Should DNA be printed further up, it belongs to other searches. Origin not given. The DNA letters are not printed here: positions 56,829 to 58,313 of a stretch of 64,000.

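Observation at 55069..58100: Two-gene operon of a membrane-anchored eukaryotic-like kinase-fold protein and a 612-aa coiled-coil protein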

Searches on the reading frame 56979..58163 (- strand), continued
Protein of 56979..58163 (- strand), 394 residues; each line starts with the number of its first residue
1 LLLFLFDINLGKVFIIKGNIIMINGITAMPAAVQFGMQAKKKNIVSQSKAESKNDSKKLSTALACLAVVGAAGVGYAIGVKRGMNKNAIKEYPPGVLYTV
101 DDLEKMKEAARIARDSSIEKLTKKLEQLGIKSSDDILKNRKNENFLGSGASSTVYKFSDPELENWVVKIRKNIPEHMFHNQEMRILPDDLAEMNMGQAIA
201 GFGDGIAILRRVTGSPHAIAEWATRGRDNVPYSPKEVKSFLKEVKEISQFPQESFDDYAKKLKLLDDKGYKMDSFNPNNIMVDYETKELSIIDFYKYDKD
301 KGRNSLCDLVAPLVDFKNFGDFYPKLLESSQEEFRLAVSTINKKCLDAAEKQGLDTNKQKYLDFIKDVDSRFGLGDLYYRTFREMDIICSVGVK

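Call 31: fold_search(model_id=the predicted structure, library=pdb)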
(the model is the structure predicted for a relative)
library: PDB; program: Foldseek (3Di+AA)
matches with E <= 10: 1216; with E <= 0.001: 12
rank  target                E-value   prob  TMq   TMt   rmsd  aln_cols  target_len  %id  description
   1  6zxg_z                2.9e-04  1.00  0.27  0.29  21.9       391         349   14  Cryo-EM structure of a late human pre-40S ribosomal subunit - State H1 (released 2020-12-02)
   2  9av7                  4.4e-04  1.00  0.25  0.30  10.8       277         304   17  Crystal structure of CMGC family protein kinase from Trichomonas vaginalis (AMP-PNP) (released 2024-03-13)
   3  5zn0                  5.8e-04  1.00  0.27  0.30  11.0       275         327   13  Joint X-ray/neutron structure of protein kinase ck2 alpha subunit (released 2018-11-21)
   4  9av6                  5.8e-04  1.00  0.26  0.30  11.3       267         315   17  Crystal structure of CMGC family protein kinase from Trichomonas vaginalis (Apo) (released 2024-03-13)
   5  6ko6                  6.1e-04  1.00  0.27  0.30  11.1       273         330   13  Crystal structure of AMPPNP bound Cka1 from C. neoformans (released 2019-11-06)
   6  3u87_A                7.1e-04  0.99  0.24  0.27  11.7       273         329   13  Structure of a chimeric construct of human CK2alpha and human CK2alpha' in complex with a non-hydrolysable ATP-analogu (released 2012-05-30)
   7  3mtl                  7.5e-04  0.99  0.23  0.28  11.8       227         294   11  Crystal structure of the PCTAIRE1 kinase in complex with Indirubin E804 (released 2010-06-09)
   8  4md9_H                7.5e-04  0.98  0.22  0.25  13.4       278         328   12  Crystal Structure of symmetric CK2 holoenzyme with mutated alpha subunit (F121E truncated at aa 336) (released 2013-11-20)
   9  5ooi_A                8.3e-04  1.00  0.26  0.29  12.4       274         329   13  STRUCTURE OF PROTEIN KINASE CK2 CATALYTIC SUBUNIT (ISOFORM CK2ALPHA') IN COMPLEX WITH THE INDENOINDOLE-TYPE INHIBITOR  (released 2017-12-27)
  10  8qf1_A                8.8e-04  0.99  0.26  0.29  11.8       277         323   13  STRUCTURE OF THE CATALYTIC SUBUNIT OF PROTEIN KINASE CK2 (CK2ALPHA') IN COMPLEX WITH THE NON-HYDROLYZABLE GTP ANALOGUE (released 2023-12-06)
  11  7z1g                  8.8e-04  0.99  0.22  0.23  11.7       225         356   14  Crystal structure of nonphosphorylated (Tyr216) GSK3b in complex with CX-4945 (released 2023-03-08)
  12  6z83_AAA              9.8e-04  0.99  0.25  0.28  11.0       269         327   13  CK2 alpha bound to chemical probe SGC-CK2-1 (released 2020-07-29)
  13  5mow_A                1.1e-03  0.99  0.25  0.28  10.7       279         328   11  Crystal Structure of CK2alpha with ZT0432 bound (released 2017-05-24)
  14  4bvu_A                1.1e-03  1.00  0.23  0.46  13.9       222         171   13  Structure of Shigella effector OspG in complex with host UbcH5c- Ubiquitin conjugate (released 2014-01-29)
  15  4wwa_A                1.1e-03  1.00  0.28  0.42   9.5       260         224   13  Crystal structure of binary complex Bud32-Cgi121 (released 2015-03-18)
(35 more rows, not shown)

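Call 49: search_solved_structures(query=A2, max_evalue=10, show_alignments=3)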
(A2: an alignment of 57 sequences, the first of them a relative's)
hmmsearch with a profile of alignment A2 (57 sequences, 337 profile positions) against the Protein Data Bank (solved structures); distinct sequences matched with E-value up to 10: 95 (the best 60 are shown).
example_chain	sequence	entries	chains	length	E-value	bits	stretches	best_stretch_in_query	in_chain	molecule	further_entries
12sa_A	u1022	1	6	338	0.00016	24.2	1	194-231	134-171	Casein kinase II subunit alpha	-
5zn4_A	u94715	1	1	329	0.0017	20.9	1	196-231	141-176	Casein kinase II subunit alpha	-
1na7_A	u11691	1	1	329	0.0017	20.8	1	197-231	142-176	Casein kinase II, alpha chain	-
4dgl_C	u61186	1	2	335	0.0018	20.8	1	197-231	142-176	Casein kinase II subunit alpha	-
4md9_E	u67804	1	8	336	0.0018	20.7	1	197-231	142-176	Casein kinase II subunit alpha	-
6q38_A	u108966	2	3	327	0.0019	20.7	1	197-231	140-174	Casein kinase II subunit alpha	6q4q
3q04_A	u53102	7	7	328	0.0019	20.7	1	197-231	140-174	Casein kinase II subunit alpha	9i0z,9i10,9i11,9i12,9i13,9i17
6z19_B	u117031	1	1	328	0.0019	20.7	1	197-231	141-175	Casein kinase II subunit alpha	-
5zn5_A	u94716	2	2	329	0.0019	20.7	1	197-231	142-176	Casein kinase II subunit alpha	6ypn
3nsz_A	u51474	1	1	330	0.0019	20.6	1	197-231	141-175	Casein kinase II subunit alpha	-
5ku8_A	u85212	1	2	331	0.002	20.6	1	197-231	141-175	Casein kinase II subunit alpha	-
3mb6_A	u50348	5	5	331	0.002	20.6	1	197-231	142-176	Casein kinase II subunit alpha | CSNK2A1 protein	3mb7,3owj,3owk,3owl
3nga_A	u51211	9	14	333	0.002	20.6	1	197-231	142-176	Casein kinase II subunit alpha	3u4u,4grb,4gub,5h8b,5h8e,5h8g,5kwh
3h30_A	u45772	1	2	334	0.002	20.6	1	197-231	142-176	Casein kinase II subunit alpha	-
1pjk_A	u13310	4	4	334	0.002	20.6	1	197-231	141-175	Casein kinase II, alpha chain | Casein kinase II subunit alpha, catalytic subunit | Casein kinase II subunit alpha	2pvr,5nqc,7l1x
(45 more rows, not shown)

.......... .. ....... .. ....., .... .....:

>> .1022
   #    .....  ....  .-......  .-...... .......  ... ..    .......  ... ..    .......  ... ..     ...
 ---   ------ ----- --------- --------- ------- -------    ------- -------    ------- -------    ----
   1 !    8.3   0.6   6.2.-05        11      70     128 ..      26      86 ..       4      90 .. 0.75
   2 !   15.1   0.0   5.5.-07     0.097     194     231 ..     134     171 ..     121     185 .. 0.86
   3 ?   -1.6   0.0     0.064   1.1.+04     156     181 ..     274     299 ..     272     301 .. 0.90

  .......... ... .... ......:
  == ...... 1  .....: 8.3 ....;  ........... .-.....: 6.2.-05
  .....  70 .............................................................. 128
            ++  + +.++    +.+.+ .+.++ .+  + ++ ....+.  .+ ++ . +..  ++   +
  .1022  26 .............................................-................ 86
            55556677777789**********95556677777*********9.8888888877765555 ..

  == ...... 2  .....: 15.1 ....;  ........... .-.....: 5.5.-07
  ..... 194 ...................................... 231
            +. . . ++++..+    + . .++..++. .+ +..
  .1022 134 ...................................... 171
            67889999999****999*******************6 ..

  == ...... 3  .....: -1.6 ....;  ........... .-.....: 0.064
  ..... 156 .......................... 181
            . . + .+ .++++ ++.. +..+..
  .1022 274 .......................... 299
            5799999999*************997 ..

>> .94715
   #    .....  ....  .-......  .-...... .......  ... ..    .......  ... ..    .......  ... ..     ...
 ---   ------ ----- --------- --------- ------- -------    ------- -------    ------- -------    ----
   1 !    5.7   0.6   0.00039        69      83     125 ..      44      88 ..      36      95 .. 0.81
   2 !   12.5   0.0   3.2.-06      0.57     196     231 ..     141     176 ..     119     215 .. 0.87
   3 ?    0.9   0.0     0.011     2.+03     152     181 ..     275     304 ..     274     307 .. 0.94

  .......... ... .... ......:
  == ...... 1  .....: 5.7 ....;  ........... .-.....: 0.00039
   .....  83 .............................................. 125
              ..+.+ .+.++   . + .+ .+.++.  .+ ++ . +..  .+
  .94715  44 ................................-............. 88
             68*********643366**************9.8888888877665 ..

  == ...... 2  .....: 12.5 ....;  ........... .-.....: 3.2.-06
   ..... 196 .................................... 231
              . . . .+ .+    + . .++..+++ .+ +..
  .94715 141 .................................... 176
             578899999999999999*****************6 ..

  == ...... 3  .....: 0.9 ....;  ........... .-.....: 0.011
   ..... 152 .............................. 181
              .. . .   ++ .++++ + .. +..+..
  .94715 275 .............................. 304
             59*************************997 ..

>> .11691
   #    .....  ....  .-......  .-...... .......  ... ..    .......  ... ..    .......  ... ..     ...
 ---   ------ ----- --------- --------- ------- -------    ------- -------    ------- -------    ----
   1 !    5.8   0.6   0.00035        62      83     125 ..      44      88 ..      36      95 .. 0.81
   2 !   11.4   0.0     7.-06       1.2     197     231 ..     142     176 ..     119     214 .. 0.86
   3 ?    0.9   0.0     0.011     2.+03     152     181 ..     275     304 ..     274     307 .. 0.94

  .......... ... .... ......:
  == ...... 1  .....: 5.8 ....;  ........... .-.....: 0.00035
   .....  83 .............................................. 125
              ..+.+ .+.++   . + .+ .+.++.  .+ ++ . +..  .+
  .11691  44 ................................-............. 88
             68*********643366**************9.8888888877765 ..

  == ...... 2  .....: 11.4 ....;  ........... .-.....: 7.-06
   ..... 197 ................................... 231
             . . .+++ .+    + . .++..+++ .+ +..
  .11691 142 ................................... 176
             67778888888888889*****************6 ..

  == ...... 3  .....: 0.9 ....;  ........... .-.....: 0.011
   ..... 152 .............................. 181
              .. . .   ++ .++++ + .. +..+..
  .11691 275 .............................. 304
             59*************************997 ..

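Call 53: search_dna_similar(query=window:56979-58100:-, collection=phages, mode=protein, max_evalue=0.001, max_rows=10)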
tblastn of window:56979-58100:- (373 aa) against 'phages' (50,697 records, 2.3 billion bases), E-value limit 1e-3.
No match.

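Call 55: find_encoding_contigs(protein=P0111, flank=6000, max_places=2)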
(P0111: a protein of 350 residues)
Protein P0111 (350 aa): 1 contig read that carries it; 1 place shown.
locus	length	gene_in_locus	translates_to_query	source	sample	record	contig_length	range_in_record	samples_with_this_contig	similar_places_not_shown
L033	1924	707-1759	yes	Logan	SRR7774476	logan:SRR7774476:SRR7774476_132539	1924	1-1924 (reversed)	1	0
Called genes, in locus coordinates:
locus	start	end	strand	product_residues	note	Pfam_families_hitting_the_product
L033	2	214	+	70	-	?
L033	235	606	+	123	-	PF01042:Ribonuc_L-PSP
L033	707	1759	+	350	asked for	-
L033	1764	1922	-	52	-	?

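Call 60: search_protein_families(library=padloc, proteins=[window:56979-58100:-], max_evalue=0.1)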
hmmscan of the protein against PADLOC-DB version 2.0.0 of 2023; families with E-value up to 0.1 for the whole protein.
window:56979-58100:- (373 aa): 2 families
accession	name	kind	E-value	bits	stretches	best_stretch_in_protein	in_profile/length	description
PDLC00260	LmuB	-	0.0068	13.4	1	83-143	158-216/388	DUF4297 domain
PDLC00242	LmuA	-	0.012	12.7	1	83-144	158-217/388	DUF4297 domain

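Call 61: search_protein_families(library=phrogs, proteins=[window:56979-58100:-], max_evalue=0.1)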
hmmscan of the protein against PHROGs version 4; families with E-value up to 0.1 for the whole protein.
window:56979-58100:- (373 aa): 0 families

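Call 62: search_protein_families(library=pfam, alignment_id=A2, max_evalue=1)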
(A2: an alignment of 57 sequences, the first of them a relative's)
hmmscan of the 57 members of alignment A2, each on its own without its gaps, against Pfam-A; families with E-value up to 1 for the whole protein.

A. member 1, P0001 (373 aa): 2 families
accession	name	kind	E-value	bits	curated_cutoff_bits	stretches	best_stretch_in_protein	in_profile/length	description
PF01636.29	APH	-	0.028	14.6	23.2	0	254-275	175-196/239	Phosphotransferase enzyme family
PF20211.3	DUF6571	-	0.1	11.5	27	1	18-128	552-659/729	Family of unknown function (DUF6571)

B. families by the number of members that match (of 57 scanned): 46 families (the first 25 are shown)
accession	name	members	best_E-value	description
PF10707.15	YrbL-PhoP_reg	5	0.0033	PhoP regulatory network protein YrbL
PF00069.31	Pkinase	4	0.0017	Protein kinase domain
PF16552.11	OAM_alpha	4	0.0099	D-ornithine 4,5-aminomutase alpha-subunit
PF00061.29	Lipocalin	2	0.063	Lipocalin / cytosolic fatty-acid binding protein family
PF17182.10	OSK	2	0.079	OSK domain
PF06293.20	Kdo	2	0.12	Lipopolysaccharide kinase (Kdo/WaaP) family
PF17857.7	AAA_lid_1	1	0.0092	AAA+ lid domain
PF19974.5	TCAD9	1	0.012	Ternary complex associated domain 9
PF06102.17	RRP36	1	0.013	rRNA biogenesis protein RRP36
PF00307.36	CH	1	0.015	Calponin homology (CH) domain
PF09336.16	Vps4_C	1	0.022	Vps4 C terminal oligomerisation domain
PF19080.5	DUF5772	1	0.024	Family of unknown function (DUF5772)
PF23161.1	HTH_RNase_II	1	0.026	Double HTH domain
PF01636.29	APH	1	0.028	Phosphotransferase enzyme family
PF06992.16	Phage_lambda_P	1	0.028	Replication protein P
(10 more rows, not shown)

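Call 64: search_protein_families(library=pfam, proteins=[P0038, P0143, P0171, P0180, P0061, P0084], max_evalue=0.01)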
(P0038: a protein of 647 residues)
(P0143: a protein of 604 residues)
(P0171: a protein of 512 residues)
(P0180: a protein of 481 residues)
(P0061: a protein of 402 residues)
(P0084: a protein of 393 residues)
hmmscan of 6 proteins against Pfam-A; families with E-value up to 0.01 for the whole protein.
P0038 (647 aa): 1 family
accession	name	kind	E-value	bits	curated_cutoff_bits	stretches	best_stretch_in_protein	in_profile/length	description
PF17182.10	OSK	-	0.01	15.6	27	0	530-563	133-166/202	OSK domain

P0143 (604 aa): 2 families
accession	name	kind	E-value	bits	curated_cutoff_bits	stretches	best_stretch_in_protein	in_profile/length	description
PF06414.18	Zeta_toxin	-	1.1e-15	58.1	22.3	1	440-599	11-183/199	Zeta toxin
PF13671.12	AAA_33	-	1.2e-09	39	27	1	447-567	1-123/143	AAA domain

P0171 (512 aa): 0 families

P0180 (481 aa): 0 families

P0061 (402 aa): 0 families

P0084 (393 aa): 0 families

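Call 68: find_encoding_contigs(protein=P0038, flank=8000, max_places=3)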
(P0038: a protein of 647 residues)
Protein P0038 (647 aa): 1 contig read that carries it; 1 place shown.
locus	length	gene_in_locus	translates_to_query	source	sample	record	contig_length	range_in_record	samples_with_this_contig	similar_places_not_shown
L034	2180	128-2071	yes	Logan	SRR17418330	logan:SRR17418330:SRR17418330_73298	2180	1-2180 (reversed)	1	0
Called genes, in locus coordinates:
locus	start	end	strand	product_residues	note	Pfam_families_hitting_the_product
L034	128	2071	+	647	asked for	-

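Call 69: find_encoding_contigs(protein=P0171, flank=8000, max_places=2)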
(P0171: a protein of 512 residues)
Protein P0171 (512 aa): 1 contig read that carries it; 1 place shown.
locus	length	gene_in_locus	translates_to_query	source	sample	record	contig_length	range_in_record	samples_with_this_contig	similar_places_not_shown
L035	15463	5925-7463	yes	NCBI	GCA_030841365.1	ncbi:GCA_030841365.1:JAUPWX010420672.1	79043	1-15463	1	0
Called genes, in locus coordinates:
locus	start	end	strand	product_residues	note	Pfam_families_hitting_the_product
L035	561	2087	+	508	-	PF05496:RuvB_N (faint), PF13191:AAA_16 (faint), PF00004:AAA, PF17862:AAA_lid_3 (weak)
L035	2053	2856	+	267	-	PF01434:Peptidase_M41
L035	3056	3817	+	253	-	PF01694:Rhomboid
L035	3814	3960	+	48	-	-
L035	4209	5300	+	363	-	PF06472:ABC_membrane_2, PF05992:SbmA_BacA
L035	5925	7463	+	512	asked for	-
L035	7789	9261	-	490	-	PF14381:EDR1_CTR1_ARMC3_pept (weak)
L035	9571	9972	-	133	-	-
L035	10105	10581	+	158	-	PF08238:Sel1 (weak)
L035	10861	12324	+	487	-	PF00324:AA_permease, PF13520:AA_permease_2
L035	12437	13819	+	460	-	PF02133:Transp_cyt_pur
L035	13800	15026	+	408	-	PF00083:Sugar_tr, PF07690:MFS_1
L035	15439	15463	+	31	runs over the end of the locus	-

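Call 70: find_encoding_contigs(protein=P0143, flank=8000, max_places=2)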
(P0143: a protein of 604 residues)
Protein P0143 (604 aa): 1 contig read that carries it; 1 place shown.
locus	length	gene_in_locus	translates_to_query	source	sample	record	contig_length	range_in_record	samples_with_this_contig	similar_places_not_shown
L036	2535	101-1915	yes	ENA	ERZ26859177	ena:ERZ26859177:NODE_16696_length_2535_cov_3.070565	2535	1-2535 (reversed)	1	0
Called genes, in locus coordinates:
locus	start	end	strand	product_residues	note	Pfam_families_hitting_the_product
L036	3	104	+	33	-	?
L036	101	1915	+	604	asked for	PF06414:Zeta_toxin, PF13671:AAA_33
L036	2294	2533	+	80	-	?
